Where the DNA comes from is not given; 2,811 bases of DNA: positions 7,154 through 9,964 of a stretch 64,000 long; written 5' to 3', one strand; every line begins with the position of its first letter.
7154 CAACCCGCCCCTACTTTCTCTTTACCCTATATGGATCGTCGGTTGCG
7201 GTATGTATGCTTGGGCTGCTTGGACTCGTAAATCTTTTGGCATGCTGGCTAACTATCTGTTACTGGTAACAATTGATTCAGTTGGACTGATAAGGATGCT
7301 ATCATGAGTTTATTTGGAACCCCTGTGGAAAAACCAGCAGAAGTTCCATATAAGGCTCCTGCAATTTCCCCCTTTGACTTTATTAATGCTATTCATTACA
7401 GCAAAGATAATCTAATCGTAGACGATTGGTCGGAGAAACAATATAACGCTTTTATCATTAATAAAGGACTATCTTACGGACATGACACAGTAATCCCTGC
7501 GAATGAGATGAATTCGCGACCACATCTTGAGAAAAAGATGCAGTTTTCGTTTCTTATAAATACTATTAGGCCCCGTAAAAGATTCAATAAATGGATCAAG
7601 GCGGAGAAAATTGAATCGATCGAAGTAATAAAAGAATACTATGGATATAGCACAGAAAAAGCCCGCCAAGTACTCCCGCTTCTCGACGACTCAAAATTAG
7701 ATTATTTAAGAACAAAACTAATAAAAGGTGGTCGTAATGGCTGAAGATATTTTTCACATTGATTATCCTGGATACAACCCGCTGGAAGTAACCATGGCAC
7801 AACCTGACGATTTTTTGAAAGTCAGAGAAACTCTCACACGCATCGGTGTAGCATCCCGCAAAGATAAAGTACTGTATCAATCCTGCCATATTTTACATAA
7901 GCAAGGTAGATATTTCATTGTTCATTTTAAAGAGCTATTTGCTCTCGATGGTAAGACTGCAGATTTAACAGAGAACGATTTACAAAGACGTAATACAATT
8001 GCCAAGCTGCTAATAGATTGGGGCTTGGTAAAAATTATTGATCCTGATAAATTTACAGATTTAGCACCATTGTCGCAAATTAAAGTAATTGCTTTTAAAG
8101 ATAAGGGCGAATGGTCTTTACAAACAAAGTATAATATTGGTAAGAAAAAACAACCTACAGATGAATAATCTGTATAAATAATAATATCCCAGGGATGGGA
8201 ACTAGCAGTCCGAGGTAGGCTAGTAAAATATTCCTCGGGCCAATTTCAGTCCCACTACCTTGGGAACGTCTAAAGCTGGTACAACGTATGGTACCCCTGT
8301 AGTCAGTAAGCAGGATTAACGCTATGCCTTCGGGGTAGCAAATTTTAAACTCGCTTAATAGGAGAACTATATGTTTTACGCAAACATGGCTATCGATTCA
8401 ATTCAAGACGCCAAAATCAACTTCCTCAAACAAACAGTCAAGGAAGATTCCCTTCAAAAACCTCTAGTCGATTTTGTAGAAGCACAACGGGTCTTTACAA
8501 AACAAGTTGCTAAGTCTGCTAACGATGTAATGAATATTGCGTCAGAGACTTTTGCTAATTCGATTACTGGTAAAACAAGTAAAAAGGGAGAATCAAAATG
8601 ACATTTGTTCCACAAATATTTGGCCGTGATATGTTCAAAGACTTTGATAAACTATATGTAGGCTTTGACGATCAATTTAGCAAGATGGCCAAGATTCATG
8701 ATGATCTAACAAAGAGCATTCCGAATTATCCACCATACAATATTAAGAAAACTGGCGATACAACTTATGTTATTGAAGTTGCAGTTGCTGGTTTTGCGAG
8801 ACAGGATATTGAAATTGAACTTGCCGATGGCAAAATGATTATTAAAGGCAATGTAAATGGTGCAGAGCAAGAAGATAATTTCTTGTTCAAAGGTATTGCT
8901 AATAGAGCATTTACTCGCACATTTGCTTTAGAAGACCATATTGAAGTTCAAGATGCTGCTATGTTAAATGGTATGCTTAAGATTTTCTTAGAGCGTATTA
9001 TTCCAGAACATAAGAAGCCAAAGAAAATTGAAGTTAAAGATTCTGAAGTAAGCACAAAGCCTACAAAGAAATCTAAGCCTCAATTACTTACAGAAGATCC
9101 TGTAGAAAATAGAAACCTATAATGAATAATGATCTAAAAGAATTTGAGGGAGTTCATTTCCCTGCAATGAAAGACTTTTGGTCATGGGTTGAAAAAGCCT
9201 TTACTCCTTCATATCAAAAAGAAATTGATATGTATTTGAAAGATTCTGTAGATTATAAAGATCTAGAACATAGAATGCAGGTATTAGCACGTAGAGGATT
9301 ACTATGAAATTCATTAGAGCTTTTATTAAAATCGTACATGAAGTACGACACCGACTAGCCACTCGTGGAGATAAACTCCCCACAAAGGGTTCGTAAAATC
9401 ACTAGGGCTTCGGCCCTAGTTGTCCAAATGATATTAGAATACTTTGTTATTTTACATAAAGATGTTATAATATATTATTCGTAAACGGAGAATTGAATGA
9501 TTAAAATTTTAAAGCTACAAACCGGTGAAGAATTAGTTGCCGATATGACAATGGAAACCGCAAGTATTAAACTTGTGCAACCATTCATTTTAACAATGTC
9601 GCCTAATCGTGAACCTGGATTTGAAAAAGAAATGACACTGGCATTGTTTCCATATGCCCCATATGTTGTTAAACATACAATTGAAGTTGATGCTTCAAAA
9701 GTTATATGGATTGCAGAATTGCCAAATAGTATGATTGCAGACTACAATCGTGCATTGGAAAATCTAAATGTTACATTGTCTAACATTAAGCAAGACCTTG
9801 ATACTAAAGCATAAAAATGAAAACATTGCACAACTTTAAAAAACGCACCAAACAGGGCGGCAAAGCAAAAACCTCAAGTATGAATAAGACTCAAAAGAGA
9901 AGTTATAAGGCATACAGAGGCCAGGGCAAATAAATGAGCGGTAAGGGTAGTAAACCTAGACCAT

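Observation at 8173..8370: Pseudoknotted, late-promoter-driven leader RNA ahead of the phasin-like/Hsp20 operon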

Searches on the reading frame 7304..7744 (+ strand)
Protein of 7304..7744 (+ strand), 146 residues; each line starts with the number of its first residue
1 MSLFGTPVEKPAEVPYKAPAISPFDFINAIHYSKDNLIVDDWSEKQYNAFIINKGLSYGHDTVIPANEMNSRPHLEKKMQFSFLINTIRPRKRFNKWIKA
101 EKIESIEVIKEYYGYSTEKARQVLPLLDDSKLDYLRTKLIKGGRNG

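Call 8: search_protein_families(library=pfam, proteins=[window:7304-7744:+], max_evalue=0.1)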
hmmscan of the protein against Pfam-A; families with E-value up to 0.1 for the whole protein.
window:7304-7744:+ (146 aa): 1 family
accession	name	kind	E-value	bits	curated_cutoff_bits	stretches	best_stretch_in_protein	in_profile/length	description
PF16790.10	Phage_clamp_A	-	2.4e-15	57.6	27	1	24-125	5-114/144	Bacteriophage clamp loader A subunit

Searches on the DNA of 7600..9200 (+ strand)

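Call 3: search_rna_families(source=window, start=7600, end=9200, threshold=evalue, max_evalue=10, show_alignments=3)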
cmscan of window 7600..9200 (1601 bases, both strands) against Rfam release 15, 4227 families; matches with E-value up to 10: 2.
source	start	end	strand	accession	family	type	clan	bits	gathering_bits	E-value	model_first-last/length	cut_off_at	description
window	8893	9015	+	RF00398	SNORA15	Gene; snRNA; snoRNA; HACA-box;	-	17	47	4.9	1-137/137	no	Small nucleolar RNA SNORA15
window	7853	7981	+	RF01440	S_pombe_snR42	Gene; snRNA; snoRNA; HACA-box;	CL00032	16.4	90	6.6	1-208/208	no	small nucleolar RNA snR42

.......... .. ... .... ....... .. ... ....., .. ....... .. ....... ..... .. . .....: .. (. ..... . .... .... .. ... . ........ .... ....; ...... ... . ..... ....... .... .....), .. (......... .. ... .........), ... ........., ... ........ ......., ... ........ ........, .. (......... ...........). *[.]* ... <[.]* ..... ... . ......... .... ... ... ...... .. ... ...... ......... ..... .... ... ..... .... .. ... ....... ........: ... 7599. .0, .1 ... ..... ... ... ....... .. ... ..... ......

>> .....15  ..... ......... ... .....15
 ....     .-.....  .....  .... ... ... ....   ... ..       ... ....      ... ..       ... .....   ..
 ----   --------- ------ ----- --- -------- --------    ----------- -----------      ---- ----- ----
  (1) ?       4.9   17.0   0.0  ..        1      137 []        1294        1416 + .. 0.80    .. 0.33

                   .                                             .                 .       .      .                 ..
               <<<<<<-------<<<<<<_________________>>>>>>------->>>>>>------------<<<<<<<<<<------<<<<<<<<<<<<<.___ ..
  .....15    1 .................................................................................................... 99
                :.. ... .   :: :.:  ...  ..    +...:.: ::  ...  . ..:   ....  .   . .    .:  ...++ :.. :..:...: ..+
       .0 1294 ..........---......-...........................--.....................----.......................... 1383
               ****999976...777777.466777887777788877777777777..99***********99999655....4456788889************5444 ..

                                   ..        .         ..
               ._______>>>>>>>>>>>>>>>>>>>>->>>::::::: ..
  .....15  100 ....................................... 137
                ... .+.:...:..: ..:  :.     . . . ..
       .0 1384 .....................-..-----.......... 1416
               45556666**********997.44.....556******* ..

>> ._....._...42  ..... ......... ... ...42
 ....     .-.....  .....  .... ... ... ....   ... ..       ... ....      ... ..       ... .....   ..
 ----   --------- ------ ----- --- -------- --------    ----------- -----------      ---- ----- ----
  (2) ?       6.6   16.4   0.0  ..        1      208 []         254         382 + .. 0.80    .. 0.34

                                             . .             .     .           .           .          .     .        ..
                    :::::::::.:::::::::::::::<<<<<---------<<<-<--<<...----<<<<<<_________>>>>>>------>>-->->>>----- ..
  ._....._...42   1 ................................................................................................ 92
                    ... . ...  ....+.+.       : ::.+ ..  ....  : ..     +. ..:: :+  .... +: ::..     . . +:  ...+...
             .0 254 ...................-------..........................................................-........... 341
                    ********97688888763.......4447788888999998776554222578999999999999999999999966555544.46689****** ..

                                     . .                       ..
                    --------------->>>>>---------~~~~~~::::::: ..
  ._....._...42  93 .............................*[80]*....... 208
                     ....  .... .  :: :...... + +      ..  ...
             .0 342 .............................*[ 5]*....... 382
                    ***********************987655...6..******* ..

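Call 6: search_dna_similar(query=window:7700-9200:+, collection=phages, mode=distant, max_rows=40)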
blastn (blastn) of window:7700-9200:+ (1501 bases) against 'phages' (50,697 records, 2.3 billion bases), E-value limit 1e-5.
Records with a match: 1385; places in all: 1385; records where one place covers at least 80% of the query: 0.
Best place of each record, by identity: 80-90% 5; 60-80% 1380.
By first word of the organism name: Escherichia 395; Synechococcus 356; Klebsiella 241; Shigella 63; Cyanophage 51; Enterobacteria 43; Acinetobacter 41; Salmonella 31; Yersinia 30; Prochlorococcus 22; and 27 more.
By host as written in the record: - 280; Escherichia coli 176; Synechococcus 98; Klebsiella pneumoniae 79; Synechococcus sp. 38; Synechococcus sp. WH7803 24; Escherichia coli B 24; Shigella sp. 20; and 280 more.
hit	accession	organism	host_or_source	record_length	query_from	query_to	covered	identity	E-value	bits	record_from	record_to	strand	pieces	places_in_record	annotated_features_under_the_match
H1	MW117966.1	Synechococcus phage S-H9-1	Synechococcus sp. MW02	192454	84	475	26%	67.8%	5e-26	126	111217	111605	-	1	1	endoribonuclease translational repressor of early genes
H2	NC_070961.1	Synechococcus phage S-H9-1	Synechococcus sp. MW02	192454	84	475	26%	67.8%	5e-26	126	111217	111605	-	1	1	translation repressor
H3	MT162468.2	Synechococcus phage S-H25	Synechococcus sp. WH 8102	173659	102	462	24%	73.5%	1e-52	214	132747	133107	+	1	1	translational repressor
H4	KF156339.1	Synechococcus phage S-MbCM25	Synechococcus sp. WH7803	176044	104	462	24%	73.3%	3e-53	215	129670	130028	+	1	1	endoribonuclease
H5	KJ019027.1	Synechococcus phage S-MbCM6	-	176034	104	462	24%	73.3%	3e-53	215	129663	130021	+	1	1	translation repressor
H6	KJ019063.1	Synechococcus phage S-MbCM6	-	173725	104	462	24%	73.3%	3e-53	215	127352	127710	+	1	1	translation repressor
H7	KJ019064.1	Synechococcus phage S-MbCM6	-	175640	104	462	24%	73.3%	3e-53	215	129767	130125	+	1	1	translation repressor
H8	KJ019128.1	Synechococcus phage S-MbCM6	-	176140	104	462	24%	73.3%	3e-53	215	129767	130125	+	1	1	translation repressor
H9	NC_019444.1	Synechococcus phage S-MbCM6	-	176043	104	462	24%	73.3%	3e-53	215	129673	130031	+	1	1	translation repressor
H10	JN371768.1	Synechococcus phage S-MbCM6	-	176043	104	462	24%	73.3%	3e-53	215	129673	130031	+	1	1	RegA endoribonuclease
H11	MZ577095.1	Methylophilales phage Melnitz-1 EXVC043M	Methylophilales_sp._H5P1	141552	82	465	26%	68.3%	8e-30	139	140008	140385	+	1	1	RimK-like ATP-grasp domain protein | hypothetical protein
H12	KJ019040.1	Synechococcus phage ACG-2014b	-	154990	102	462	24%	72.6%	6e-50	205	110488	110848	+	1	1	translation repressor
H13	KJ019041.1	Synechococcus phage ACG-2014b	-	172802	102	462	24%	72.6%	6e-50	205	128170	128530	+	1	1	translation repressor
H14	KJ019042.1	Synechococcus phage ACG-2014b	-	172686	102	462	24%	72.6%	6e-50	205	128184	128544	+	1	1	translation repressor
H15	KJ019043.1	Synechococcus phage ACG-2014b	-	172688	102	462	24%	72.6%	6e-50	205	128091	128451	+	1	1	translation repressor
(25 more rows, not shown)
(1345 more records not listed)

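Call 23: search_rna_families(source=window, start=8290, end=8400, threshold=evalue, max_evalue=10, show_alignments=3)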
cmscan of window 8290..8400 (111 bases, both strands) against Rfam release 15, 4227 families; matches with E-value up to 10: 1.
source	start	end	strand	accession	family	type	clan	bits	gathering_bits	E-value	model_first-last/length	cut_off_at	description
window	8318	8376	+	RF02523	ROSE_3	Cis-reg; thermoregulator;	-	15.7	43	0.25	1-69/69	no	Repression of heat shock gene expression (ROSE) element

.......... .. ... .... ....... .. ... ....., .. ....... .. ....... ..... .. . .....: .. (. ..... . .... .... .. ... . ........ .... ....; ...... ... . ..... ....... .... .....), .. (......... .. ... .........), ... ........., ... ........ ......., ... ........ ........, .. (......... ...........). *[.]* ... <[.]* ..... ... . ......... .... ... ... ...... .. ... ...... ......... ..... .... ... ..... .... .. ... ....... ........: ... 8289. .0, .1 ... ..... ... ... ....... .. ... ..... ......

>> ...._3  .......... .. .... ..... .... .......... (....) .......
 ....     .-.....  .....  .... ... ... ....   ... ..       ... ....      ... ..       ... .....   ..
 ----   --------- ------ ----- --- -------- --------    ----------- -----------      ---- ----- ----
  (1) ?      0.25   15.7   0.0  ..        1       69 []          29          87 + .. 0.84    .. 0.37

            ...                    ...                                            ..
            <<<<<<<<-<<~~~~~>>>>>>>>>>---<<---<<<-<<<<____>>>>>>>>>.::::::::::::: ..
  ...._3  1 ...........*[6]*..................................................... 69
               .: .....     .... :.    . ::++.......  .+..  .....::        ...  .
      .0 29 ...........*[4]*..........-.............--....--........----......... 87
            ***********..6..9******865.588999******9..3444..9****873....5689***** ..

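Call 83: search_dna_similar(query=window:8181-8373:+, collection=phages, mode=distant, max_rows=15, max_evalue=0.01)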
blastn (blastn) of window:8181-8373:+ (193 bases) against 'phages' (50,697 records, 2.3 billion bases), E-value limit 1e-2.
Records with a match: 1; places in all: 1; records where one place covers at least 80% of the query: 0.
Best place of each record, by identity: 80-90% 1.
By first word of the organism name: Marine 1.
By host as written in the record: - 1.
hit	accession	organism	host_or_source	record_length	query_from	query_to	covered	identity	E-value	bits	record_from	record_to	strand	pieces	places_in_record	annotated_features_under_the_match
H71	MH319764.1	Marine virus AG-345-P14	single cell amplified by WGA-X; seawater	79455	145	189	23%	89.1%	3e-4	51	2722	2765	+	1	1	record has no annotation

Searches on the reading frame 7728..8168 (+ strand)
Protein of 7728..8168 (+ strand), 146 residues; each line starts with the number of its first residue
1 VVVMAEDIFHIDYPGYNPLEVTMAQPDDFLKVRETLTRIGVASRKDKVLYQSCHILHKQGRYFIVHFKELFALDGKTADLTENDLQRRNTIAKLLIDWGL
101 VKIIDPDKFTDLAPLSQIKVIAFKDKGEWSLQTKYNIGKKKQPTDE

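Call 8: search_protein_families(library=pfam, proteins=[window:7728-8168:+], max_evalue=0.1)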
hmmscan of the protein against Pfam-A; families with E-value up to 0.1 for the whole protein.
window:7728-8168:+ (146 aa): 1 family
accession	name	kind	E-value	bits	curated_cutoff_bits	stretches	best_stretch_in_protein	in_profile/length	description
PF01818.22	Translat_reg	-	2.9e-48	163.3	25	1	20-138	3-122/122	Bacteriophage translational regulator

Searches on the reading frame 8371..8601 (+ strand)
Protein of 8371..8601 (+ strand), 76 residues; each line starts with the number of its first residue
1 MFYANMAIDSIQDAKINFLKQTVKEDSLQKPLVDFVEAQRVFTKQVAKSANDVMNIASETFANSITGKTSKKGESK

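Call 8: search_protein_families(library=pfam, proteins=[window:8371-8601:+], max_evalue=0.1)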
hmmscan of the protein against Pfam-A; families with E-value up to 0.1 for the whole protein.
window:8371-8601:+ (76 aa): 1 family
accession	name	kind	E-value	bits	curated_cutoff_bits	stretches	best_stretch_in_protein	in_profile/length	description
PF00808.29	CBFD_NFYB_HMF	-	0.02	15.6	21.4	1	44-71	19-46/65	Histone-like transcription factor (CBF/NF-Y) and archaeal histone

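Call 10: find_related_loci(query=window:8371-8601:+, collection=viral_contigs, flank=3000)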
Query window:8371-8601:+ (76 aa) in viral_contigs; peptide patterns used: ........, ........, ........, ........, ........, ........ (x = any residue, [..] = any of these).
108 stretches matched a pattern; 94 encode a relative of the query (tblastn E <= 1e-3); the best 80 are kept; 80 distinct loci.
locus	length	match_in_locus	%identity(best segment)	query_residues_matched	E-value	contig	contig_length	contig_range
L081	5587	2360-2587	100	1-76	7e-47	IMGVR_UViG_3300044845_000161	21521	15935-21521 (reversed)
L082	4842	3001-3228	100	1-76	7e-47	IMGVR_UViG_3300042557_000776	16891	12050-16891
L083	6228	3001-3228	100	1-76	7e-47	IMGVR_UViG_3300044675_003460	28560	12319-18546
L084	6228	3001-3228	100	1-76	7e-47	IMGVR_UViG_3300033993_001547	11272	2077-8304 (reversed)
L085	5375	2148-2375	100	1-76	7e-47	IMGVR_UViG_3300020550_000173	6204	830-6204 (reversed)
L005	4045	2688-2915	100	1-76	7e-47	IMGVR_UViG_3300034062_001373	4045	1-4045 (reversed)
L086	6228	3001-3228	100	1-76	7e-47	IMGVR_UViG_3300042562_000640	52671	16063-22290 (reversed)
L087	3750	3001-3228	100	1-76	7e-47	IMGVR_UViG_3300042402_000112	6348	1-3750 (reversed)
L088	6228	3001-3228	100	1-76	7e-47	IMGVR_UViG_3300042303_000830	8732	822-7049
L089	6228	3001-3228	93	1-76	2e-44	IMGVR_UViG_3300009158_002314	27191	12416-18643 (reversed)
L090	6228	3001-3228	93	1-76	2e-44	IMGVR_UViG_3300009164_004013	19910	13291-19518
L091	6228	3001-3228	93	1-76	2e-44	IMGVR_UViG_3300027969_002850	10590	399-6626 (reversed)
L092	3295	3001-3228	93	1-76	6e-44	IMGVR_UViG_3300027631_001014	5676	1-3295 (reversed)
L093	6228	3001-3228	93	1-76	2e-43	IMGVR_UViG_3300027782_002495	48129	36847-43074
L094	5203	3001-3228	93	1-76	2e-43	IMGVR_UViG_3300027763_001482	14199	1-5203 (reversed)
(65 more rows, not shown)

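Call 51: search_protein_families(library=phrogs, proteins=[window:8371-8601:+], max_evalue=0.01)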
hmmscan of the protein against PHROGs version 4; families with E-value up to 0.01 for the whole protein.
window:8371-8601:+ (76 aa): 0 families

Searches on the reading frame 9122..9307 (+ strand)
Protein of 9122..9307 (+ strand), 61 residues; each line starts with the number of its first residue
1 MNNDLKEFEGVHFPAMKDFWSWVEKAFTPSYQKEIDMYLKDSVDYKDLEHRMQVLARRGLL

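Call 8: search_protein_families(library=pfam, proteins=[window:9122-9307:+], max_evalue=0.1)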
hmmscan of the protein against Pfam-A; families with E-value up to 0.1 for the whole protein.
window:9122-9307:+ (61 aa): 1 family
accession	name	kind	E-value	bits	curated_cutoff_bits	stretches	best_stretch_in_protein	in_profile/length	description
PF12086.13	DUF3563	-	0.0003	21.2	26.9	1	31-55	21-46/61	Protein of unknown function (DUF3563)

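Call 51: search_protein_families(library=phrogs, proteins=[window:9122-9307:+], max_evalue=0.01)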
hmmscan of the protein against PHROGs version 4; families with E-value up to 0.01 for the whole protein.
window:9122-9307:+ (61 aa): 0 families

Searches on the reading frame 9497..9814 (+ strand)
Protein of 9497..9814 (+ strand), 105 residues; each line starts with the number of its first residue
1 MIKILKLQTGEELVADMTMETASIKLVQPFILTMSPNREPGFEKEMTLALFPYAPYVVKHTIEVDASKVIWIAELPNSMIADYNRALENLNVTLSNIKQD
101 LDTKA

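Call 8: search_protein_families(library=pfam, proteins=[window:9497-9814:+], max_evalue=0.1)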
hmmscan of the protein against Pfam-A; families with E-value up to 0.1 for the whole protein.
window:9497-9814:+ (105 aa): 1 family
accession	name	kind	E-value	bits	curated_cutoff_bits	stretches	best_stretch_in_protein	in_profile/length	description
PF20198.3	DUF6561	-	0.058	13.9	27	1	1-85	2-81/84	Family of unknown function (DUF6561)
